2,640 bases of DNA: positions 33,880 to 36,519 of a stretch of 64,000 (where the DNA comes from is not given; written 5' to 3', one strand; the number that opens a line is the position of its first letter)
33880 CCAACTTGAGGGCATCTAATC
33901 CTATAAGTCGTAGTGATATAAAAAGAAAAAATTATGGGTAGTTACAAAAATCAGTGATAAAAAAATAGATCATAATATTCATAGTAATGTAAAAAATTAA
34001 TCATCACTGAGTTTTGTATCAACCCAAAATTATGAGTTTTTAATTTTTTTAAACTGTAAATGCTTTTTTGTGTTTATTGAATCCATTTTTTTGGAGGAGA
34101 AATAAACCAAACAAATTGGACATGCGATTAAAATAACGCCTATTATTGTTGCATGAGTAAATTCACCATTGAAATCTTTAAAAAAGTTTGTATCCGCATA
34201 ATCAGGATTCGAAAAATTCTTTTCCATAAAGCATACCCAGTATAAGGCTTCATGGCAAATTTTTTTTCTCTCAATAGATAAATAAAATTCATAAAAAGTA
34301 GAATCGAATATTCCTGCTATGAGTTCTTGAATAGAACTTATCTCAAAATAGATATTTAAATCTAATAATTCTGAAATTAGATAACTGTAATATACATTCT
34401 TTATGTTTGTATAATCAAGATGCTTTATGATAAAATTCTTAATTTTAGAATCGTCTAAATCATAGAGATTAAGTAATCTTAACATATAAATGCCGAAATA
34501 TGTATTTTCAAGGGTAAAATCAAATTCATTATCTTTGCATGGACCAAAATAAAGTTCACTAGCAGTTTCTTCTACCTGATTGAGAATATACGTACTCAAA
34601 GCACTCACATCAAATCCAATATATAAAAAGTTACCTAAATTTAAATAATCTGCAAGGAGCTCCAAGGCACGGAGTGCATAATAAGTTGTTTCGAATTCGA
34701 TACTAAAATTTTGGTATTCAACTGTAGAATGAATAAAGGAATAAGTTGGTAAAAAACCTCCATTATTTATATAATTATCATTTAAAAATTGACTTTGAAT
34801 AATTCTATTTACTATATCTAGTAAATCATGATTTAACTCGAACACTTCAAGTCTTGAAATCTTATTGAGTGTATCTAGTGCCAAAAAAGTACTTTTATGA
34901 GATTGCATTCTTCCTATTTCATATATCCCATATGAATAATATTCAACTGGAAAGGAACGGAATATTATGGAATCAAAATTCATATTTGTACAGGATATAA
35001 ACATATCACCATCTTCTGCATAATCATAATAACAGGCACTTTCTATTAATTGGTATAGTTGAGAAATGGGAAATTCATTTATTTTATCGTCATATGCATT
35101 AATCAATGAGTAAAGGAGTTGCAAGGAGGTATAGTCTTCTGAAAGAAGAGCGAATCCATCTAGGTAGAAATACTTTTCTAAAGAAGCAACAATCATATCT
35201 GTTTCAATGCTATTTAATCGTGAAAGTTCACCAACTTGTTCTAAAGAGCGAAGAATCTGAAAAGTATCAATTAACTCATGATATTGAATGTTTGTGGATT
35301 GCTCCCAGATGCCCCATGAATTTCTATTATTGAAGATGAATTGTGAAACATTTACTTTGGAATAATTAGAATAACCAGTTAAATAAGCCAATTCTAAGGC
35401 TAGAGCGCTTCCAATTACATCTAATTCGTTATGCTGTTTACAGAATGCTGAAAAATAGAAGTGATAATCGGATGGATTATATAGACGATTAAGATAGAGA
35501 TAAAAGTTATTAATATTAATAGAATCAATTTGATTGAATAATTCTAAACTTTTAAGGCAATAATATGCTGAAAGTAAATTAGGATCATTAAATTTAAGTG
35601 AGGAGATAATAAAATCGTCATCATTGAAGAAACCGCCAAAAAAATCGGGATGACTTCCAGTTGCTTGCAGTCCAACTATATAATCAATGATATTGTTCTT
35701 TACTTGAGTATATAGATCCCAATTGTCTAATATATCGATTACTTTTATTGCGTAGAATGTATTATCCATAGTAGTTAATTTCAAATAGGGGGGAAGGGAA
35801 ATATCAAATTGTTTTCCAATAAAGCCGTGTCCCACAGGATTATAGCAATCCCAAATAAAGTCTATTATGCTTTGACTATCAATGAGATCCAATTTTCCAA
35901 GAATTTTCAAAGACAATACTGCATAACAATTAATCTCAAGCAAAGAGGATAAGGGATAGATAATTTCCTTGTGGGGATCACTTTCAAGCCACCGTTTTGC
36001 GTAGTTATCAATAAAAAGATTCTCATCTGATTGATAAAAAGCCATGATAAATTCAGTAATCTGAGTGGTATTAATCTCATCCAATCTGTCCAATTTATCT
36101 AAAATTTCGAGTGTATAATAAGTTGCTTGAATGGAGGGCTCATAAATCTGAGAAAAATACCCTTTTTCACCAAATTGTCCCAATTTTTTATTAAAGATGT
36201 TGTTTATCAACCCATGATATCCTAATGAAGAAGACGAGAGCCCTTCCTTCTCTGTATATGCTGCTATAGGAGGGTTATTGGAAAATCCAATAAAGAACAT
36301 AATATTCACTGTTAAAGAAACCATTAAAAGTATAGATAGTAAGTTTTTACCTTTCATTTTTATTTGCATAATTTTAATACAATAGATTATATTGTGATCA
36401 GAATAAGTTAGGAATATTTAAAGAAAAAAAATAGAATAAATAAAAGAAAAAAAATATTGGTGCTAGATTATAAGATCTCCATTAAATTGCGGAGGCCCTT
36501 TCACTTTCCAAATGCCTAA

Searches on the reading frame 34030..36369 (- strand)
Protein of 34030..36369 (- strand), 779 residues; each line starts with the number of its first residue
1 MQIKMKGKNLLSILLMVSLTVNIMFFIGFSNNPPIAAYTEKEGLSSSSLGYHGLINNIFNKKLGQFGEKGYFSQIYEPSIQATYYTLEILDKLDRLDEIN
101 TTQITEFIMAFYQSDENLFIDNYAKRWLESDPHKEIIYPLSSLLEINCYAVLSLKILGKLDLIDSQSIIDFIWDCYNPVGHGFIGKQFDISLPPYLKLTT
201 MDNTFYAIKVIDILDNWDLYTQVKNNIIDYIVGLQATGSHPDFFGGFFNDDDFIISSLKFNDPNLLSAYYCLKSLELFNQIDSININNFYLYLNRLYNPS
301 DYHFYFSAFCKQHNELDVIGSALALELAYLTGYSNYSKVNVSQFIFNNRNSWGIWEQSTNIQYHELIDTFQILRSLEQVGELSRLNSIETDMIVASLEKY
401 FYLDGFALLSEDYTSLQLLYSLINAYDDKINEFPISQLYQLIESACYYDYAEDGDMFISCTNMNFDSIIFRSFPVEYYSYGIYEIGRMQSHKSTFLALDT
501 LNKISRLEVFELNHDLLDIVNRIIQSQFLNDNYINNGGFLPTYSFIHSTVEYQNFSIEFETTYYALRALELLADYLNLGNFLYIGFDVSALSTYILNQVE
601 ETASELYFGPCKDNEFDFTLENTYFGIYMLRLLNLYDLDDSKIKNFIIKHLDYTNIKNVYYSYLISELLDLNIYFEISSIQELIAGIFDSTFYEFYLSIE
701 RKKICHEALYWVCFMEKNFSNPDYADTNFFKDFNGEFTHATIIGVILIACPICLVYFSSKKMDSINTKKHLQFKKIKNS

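Call 91: search_protein_families(library=pfam, proteins=[window:34030-36369:-], max_evalue=0.001)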
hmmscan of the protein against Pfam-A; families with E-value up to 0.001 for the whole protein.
window:34030-36369:- (779 aa): 1 family
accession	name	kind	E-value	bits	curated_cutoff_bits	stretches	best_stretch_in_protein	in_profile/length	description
PF00432.27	Prenyltrans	-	2.4e-14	53.9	26.5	1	122-300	8-115/304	Prenyltransferase alpha-alpha toroid domain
